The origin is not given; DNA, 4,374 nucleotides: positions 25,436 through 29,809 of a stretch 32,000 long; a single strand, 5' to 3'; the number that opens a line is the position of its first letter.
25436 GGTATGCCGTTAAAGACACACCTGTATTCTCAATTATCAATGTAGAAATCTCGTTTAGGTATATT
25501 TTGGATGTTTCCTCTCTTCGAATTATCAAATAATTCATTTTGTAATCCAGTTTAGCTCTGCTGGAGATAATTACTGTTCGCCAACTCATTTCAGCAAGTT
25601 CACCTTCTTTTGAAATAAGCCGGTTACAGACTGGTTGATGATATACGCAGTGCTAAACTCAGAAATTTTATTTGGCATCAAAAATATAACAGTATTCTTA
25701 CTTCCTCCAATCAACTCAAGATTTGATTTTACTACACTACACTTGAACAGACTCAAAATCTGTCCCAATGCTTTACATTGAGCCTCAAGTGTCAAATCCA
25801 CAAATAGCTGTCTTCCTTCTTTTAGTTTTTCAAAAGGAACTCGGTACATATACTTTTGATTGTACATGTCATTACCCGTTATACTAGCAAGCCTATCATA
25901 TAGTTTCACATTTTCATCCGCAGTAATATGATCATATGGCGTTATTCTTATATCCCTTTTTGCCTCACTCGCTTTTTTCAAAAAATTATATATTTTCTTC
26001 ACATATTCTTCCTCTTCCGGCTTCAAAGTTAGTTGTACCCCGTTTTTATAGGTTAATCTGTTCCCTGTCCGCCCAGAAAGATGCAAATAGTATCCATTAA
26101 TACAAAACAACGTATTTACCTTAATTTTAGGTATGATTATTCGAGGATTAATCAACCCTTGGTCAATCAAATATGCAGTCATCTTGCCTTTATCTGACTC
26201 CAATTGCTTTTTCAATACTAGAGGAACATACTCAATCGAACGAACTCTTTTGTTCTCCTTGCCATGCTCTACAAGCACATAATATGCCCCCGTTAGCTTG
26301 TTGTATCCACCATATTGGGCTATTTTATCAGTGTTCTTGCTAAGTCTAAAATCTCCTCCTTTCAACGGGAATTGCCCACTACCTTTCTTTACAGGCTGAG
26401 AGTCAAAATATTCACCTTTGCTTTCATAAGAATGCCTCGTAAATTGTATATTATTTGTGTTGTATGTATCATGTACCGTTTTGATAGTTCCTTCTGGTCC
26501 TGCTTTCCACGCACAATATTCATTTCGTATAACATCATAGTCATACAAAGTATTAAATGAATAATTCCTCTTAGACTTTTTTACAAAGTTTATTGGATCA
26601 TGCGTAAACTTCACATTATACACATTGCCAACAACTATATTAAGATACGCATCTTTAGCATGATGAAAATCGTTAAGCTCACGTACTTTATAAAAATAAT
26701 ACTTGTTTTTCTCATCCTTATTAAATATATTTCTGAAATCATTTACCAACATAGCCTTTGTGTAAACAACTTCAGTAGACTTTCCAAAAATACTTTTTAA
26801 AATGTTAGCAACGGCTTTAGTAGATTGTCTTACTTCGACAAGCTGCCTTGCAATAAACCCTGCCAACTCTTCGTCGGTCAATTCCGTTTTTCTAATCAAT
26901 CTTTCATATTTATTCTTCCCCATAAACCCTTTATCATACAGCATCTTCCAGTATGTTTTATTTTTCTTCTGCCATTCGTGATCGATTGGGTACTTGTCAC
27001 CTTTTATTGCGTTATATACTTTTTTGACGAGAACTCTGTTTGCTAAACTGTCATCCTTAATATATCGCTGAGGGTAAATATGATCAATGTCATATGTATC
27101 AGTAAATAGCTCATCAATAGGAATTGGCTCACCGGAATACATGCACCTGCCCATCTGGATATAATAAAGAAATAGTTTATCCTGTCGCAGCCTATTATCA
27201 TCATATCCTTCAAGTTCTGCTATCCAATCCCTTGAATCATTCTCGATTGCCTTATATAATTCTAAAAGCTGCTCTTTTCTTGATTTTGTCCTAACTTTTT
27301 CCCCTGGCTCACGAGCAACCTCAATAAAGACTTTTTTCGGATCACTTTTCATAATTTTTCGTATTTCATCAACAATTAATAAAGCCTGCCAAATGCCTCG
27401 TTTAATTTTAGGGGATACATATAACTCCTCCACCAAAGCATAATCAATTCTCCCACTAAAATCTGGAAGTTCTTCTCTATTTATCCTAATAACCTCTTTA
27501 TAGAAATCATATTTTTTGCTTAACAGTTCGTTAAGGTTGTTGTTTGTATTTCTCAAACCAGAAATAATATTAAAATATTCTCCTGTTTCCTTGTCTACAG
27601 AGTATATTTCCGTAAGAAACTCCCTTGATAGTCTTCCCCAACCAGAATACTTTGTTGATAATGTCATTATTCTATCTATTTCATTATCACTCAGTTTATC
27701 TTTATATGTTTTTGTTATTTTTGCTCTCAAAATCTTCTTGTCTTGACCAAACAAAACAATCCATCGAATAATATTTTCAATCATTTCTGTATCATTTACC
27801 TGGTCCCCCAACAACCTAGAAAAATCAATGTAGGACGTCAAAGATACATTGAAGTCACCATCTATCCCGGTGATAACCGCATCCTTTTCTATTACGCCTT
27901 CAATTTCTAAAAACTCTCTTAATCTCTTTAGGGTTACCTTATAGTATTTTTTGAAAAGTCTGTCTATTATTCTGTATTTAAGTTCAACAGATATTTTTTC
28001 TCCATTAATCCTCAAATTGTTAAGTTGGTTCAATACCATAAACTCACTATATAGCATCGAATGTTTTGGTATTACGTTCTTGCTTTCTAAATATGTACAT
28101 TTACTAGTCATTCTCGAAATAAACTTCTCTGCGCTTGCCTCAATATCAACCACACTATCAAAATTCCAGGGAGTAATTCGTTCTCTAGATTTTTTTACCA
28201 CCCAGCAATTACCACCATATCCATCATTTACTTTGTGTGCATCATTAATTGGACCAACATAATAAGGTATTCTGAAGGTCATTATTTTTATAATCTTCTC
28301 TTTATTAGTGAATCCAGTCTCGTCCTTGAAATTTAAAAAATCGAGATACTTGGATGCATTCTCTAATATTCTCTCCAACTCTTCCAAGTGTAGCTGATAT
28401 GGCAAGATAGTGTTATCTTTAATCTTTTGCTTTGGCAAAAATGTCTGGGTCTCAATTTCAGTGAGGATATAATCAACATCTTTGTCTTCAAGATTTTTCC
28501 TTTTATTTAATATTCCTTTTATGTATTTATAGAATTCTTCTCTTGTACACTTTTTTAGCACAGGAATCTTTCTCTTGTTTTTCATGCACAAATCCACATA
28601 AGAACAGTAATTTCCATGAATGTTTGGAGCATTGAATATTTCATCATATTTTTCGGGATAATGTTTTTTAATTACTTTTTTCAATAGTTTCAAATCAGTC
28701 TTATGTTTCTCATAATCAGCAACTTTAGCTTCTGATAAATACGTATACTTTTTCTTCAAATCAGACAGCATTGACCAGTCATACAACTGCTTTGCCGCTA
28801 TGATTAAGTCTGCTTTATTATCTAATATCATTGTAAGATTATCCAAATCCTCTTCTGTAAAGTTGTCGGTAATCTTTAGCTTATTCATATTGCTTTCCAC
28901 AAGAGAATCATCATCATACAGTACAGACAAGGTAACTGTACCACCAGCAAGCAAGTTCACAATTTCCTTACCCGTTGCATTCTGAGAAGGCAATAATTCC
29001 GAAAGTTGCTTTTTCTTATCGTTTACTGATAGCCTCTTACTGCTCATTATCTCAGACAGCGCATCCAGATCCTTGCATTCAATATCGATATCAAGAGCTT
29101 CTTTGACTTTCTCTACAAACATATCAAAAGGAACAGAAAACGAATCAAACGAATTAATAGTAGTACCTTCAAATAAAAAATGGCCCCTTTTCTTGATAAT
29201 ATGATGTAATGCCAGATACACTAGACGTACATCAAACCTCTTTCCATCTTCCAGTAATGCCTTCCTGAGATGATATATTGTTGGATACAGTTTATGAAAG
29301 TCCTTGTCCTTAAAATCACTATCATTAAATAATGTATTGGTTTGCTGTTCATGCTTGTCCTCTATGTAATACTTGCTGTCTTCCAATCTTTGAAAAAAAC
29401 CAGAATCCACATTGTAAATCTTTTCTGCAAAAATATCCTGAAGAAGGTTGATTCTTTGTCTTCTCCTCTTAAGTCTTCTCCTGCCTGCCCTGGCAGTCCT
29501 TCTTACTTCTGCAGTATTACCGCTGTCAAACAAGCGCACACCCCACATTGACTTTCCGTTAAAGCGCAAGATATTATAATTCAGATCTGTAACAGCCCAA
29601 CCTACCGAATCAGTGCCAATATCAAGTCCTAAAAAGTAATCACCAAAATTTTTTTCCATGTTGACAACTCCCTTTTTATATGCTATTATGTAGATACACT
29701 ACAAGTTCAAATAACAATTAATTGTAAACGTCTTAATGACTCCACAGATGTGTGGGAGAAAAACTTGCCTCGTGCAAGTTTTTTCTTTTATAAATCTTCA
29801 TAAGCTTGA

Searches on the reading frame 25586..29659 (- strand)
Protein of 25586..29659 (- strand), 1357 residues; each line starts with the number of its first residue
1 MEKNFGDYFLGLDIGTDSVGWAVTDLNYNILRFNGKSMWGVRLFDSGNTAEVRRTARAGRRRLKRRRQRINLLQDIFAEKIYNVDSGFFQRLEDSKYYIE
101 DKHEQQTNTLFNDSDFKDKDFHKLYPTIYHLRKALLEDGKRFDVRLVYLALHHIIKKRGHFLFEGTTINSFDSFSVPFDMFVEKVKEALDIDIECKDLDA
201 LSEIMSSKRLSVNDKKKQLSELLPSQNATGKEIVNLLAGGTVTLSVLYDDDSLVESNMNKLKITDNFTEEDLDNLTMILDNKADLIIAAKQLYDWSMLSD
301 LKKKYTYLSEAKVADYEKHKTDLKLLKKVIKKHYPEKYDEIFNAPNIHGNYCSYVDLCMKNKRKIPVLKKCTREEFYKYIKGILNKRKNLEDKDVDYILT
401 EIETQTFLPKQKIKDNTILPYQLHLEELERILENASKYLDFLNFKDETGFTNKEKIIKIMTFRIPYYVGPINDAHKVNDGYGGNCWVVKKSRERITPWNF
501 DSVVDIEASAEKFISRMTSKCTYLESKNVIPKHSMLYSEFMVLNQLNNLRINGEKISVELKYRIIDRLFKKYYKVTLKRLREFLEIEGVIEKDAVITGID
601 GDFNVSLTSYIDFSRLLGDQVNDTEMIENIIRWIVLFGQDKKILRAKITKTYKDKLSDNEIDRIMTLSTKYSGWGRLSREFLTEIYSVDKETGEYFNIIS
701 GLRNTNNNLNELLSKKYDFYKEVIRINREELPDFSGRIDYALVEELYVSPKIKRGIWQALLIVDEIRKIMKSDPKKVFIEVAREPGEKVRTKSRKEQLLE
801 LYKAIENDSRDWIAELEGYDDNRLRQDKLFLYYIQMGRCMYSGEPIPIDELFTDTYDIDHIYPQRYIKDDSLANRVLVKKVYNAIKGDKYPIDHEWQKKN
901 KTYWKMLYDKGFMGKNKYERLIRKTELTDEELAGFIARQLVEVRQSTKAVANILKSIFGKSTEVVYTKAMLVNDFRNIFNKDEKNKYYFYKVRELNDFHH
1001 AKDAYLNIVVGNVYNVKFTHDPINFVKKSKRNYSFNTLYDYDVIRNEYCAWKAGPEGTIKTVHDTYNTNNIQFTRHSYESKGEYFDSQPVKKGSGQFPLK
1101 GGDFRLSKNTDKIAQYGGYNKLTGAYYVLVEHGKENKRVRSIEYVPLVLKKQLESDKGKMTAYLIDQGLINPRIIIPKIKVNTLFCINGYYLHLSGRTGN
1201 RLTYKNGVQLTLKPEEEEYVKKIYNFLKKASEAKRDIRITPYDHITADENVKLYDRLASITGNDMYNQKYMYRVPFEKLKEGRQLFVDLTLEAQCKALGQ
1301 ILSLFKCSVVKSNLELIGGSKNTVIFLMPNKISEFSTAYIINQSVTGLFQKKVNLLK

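Call 5: search_protein_families(library=ncbifam, proteins=[window:25586-29659:-])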
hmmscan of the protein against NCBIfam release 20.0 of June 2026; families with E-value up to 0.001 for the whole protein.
window:25586-29659:- (1357 aa): 2 families
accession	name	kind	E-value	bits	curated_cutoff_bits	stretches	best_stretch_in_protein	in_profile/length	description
TIGR01865.2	cas_Csn1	equivalog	1.9e-274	913.8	100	1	8-1348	1-1070/1070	type II CRISPR RNA-guided endonuclease Cas9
NF049971.1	CRISPR_Cas9d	exception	4.1e-26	91.9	375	2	509-1065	276-775/986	type II CRISPR RNA-guided endonuclease Cas9d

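Call 7: list_cluster_members(proteins=[window:25586-29659:-, window:23739-24407:-, window:24714-25589:-, window:16564-19578:-])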
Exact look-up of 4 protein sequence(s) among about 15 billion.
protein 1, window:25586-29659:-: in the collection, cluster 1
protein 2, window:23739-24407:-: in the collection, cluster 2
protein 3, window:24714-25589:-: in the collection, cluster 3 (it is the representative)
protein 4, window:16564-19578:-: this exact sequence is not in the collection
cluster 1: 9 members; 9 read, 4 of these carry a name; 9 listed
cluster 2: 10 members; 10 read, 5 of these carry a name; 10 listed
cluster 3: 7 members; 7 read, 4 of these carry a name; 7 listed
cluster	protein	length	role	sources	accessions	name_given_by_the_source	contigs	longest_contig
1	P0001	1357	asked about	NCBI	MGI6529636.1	MAG: type II CRISPR RNA-guided endonuclease Cas9 [Clostridia bacterium]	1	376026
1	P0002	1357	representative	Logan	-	-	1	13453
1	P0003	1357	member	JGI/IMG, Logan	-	CRISPR-associated endonuclease Csn1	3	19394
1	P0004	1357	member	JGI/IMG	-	CRISPR-associated endonuclease Csn1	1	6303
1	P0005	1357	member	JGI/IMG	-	CRISPR-associated endonuclease Csn1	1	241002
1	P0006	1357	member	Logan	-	-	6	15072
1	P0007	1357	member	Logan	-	-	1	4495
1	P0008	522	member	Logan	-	-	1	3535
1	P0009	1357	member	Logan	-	-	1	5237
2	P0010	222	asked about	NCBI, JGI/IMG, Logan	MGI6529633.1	MAG: type II-A CRISPR-associated protein Csn2 [Clostridia bacterium] | CRISPR-associated protein Csn2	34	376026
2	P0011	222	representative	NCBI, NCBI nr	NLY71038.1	MAG: type II-A CRISPR-associated protein Csn2 [Clostridiales bacterium] | type II-A CRISPR-associated protein Csn2 [Clostridiales bacterium]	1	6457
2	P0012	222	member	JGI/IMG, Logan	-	CRISPR-associated protein Csn2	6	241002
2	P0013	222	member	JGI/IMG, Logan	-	CRISPR-associated protein Csn2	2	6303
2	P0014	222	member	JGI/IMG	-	CRISPR-associated protein Csn2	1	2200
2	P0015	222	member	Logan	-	-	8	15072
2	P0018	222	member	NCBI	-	-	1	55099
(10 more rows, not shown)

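Call 13: find_encoding_contigs(protein=P0012, flank=10000, max_places=10)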
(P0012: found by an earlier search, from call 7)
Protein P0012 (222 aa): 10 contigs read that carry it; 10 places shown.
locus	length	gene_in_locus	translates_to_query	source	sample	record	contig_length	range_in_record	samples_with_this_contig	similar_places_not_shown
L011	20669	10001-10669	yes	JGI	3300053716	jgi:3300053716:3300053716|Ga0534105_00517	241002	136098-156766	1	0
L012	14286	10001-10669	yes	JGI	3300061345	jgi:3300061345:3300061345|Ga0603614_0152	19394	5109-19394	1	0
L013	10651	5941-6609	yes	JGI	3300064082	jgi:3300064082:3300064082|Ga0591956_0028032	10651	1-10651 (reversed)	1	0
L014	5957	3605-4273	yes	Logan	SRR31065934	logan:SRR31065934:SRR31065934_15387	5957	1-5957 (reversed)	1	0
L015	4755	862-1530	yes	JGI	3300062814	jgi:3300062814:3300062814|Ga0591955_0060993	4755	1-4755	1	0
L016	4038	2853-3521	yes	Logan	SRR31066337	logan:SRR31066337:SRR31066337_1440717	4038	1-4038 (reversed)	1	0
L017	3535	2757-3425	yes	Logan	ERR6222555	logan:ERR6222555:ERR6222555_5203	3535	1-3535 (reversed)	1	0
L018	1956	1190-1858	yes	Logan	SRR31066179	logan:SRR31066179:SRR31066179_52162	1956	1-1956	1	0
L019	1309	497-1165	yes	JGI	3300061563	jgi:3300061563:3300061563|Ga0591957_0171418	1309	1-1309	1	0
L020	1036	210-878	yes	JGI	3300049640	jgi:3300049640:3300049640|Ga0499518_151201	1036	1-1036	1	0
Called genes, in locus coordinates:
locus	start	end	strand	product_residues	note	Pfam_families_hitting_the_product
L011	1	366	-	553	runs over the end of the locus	PF02776:TPP_enzyme_N, PF00205:TPP_enzyme_M, PF02775:TPP_enzyme_C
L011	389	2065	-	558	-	PF00501:AMP-binding, PF13193:AMP-binding_C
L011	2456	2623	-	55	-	-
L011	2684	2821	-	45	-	-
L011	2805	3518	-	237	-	-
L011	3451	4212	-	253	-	-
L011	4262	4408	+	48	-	-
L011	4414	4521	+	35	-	-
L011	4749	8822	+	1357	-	PF16593:Cas9-BH, PF16592:Cas9_REC, PF13395:HNH_4, PF22702:Cas9_RuvC, PF16595:Cas9_PI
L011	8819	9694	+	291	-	PF01867:Cas_Cas1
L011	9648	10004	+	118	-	PF09827:CRISPR_Cas2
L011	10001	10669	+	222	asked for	PF09711:Cas_Csn2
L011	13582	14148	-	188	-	-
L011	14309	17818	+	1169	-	PF01855:POR_N, PF17147:PFOR_II, PF01558:POR, PF10371:EKR, PF12838:Fer4_7, PF13183:Fer4_8 (weak), PF13237:Fer4_10 (weak), PF02775:TPP_enzyme_C, +5 more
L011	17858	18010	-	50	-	PF12655:CDIF630_02480-like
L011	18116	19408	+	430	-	PF01476:LysM, PF23446:LysM1_NFP_LYK (faint), PF23473:LysM3_LYK4_5 (faint), PF01476:LysM, PF00704:Glyco_hydro_18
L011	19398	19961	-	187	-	PF02545:Maf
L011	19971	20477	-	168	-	PF03167:UDG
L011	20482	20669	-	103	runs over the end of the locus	PF00085:Thioredoxin, PF14595:Thioredoxin_9, PF08534:Redoxin (faint), PF13098:Thioredoxin_2 (weak), PF13728:TraF (faint), PF13192:Thioredoxin_3 (weak), PF13905:Thioredoxin_8 (faint)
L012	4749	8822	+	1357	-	PF16593:Cas9-BH, PF16592:Cas9_REC, PF13395:HNH_4, PF22702:Cas9_RuvC, PF16595:Cas9_PI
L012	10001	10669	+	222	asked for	PF09711:Cas_Csn2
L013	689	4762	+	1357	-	PF16593:Cas9-BH, PF16592:Cas9_REC, PF13395:HNH_4, PF22702:Cas9_RuvC, PF16595:Cas9_PI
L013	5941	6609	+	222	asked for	PF09711:Cas_Csn2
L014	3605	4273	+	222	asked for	PF09711:Cas_Csn2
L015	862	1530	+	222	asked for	PF09711:Cas_Csn2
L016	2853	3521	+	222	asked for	PF09711:Cas_Csn2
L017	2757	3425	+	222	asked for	PF09711:Cas_Csn2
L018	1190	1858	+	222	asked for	PF09711:Cas_Csn2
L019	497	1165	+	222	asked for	PF09711:Cas_Csn2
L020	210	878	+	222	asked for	PF09711:Cas_Csn2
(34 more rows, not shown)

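Call 14: find_encoding_contigs(protein=P0018, flank=10000, max_places=10)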
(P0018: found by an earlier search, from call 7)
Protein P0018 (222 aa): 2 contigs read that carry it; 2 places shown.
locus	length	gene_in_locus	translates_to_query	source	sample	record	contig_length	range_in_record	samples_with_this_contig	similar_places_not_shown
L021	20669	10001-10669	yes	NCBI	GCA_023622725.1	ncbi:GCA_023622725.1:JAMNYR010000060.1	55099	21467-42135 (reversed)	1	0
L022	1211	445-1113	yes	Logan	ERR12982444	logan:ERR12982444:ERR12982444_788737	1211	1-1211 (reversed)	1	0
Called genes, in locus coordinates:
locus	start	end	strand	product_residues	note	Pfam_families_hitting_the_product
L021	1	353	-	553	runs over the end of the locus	PF02776:TPP_enzyme_N, PF00205:TPP_enzyme_M, PF02775:TPP_enzyme_C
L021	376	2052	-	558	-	PF00501:AMP-binding, PF13193:AMP-binding_C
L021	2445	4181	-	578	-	-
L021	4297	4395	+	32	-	-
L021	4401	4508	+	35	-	-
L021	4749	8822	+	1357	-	PF16593:Cas9-BH, PF16592:Cas9_REC, PF13395:HNH_4, PF22702:Cas9_RuvC, PF16595:Cas9_PI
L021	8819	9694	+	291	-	PF01867:Cas_Cas1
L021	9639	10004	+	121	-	PF09827:CRISPR_Cas2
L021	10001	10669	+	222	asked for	PF09711:Cas_Csn2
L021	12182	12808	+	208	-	PF05048:NosD (weak)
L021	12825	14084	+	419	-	PF12708:Pect-lyase_RHGA_epim, PF13229:Beta_helix (faint), PF05048:NosD (faint)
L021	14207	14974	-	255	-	PF00165:HTH_AraC (weak), PF12833:HTH_18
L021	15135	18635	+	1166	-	PF01855:POR_N, PF17147:PFOR_II, PF01558:POR, PF10371:EKR, PF12838:Fer4_7, PF13183:Fer4_8, PF13237:Fer4_10, PF02775:TPP_enzyme_C, +6 more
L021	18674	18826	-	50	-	PF12655:CDIF630_02480-like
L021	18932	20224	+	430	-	PF01476:LysM, PF23446:LysM1_NFP_LYK (faint), PF23473:LysM3_LYK4_5 (faint), PF01476:LysM, PF00704:Glyco_hydro_18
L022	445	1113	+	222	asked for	PF09711:Cas_Csn2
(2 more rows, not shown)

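Call 35: find_encoding_contigs(protein=window:25586-29659:-, flank=10000, max_places=5)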
Protein window:25586-29659:- (1357 aa): no gene with exactly this product is on record in the collection.

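Call 38: search_solved_structures(query=window:25586-29659:-, max_evalue=1e-20)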
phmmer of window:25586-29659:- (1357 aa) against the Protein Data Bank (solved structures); distinct sequences matched with E-value up to 1e-20: 47.
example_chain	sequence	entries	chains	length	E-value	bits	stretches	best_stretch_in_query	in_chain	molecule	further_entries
9jwk_A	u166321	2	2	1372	2.7e-267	893.3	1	4-1356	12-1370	CRISPR-associated endonuclease Cas9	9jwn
8tzz_A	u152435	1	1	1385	1e-151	510.4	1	7-1026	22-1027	CRISPR-associated endonuclease Cas9/Csn1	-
8u3y_A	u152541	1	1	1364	1.1e-151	510.3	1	8-1026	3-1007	CRISPR-associated endonuclease Cas9/Csn1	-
6mcb_A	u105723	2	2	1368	1.4e-151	510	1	8-1026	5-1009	CRISPR-associated endonuclease Cas9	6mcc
4zt0_A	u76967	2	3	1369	1.4e-151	509.9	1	8-1026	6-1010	CRISPR-associated endonuclease Cas9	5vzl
9k4c_A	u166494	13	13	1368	1.5e-151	509.9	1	8-1019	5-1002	CRISPR-associated endonuclease Cas9/Csn1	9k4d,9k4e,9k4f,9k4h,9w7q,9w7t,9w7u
5f9r_B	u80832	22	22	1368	1.7e-151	509.6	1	8-1026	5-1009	CRISPR-associated endonuclease Cas9/Csn1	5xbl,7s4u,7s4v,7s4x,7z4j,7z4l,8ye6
6ifo_A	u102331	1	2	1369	1.7e-151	509.6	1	8-1026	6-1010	CRISPR-associated endonuclease Cas9/Csn1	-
7s36_P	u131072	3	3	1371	1.7e-151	509.6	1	8-1026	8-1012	CRISPR-associated endonuclease Cas9/Csn1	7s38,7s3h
7s37_P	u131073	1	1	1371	1.7e-151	509.6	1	8-1026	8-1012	CRISPR-associated endonuclease Cas9/Csn1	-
4cmp_A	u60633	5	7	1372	1.7e-151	509.6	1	8-1026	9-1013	CRISPR-ASSOCIATED ENDONUCLEASE CAS9/CSN1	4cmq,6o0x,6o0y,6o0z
9wdx_P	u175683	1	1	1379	1.8e-151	509.6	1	8-1026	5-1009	CRISPR-associated endonuclease Cas9/Csn1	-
8fzt_E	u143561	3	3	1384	1.8e-151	509.6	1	8-1026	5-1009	CRISPR-associated endonuclease Cas9/Csn1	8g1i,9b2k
7v59_B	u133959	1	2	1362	1.9e-151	509.5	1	8-1026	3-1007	CRISPR-associated endonuclease Cas9/Csn1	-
8t6t_A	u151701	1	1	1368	2.4e-151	509.1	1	8-1026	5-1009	CRISPR-associated endonuclease Cas9/Csn1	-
9kj6_A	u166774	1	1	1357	3.4e-149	502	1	8-1026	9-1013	CRISPR-associated endonuclease Cas9/Csn1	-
5vw1_A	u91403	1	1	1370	3.5e-149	502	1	8-1026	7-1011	CRISPR-associated endonuclease Cas9/Csn1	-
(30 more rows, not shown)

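Call 44: search_protein_families(library=pfam, proteins=[L011:13582-14148:-], max_evalue=0.01)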
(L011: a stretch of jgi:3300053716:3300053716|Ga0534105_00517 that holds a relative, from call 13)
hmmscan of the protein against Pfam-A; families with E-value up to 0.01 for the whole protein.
L011:13582-14148:- (188 aa): 1 family
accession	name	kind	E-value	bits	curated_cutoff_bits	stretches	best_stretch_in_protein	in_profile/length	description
PF02311.25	AraC_binding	-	0.0087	16.2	21.1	0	26-84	19-74/135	AraC-like ligand binding domain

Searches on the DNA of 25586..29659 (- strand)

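Call 26: search_dna_similar(query=L015:1602-4553:+, collection=phages, mode=distant, max_evalue=10, max_rows=40)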
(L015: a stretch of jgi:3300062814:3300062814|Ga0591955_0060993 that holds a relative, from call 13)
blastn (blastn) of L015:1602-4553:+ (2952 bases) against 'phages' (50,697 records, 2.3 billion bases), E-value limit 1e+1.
Records with a match: 4; places in all: 4; records where one place covers at least 80% of the query: 0.
Best place of each record, by identity: 80-90% 4.
By first word of the organism name: Bacillus 2; Staphylococcus 2.
By host as written in the record: Bacillus megaterium str. ATCC 43725 2; Staphylococcus aureus 2.
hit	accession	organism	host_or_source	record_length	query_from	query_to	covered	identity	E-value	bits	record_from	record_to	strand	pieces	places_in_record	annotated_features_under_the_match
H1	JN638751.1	Bacillus phage G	Bacillus megaterium str. ATCC 43725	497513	2400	2449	2%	80.4%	3e+0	41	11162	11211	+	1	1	11: gp11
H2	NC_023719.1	Bacillus phage G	Bacillus megaterium str. ATCC 43725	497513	2400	2449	2%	80.4%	3e+0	41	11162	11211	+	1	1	11: gp11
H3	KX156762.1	Staphylococcus phage vB_SauS_IMEP5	Staphylococcus aureus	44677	118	158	1%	84.1%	9e-1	43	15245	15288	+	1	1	integrase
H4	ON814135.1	Staphylococcus phage vB_SauM-V1SA20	Staphylococcus aureus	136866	2334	2368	1%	85.7%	3e+0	42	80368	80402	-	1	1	hypothetical protein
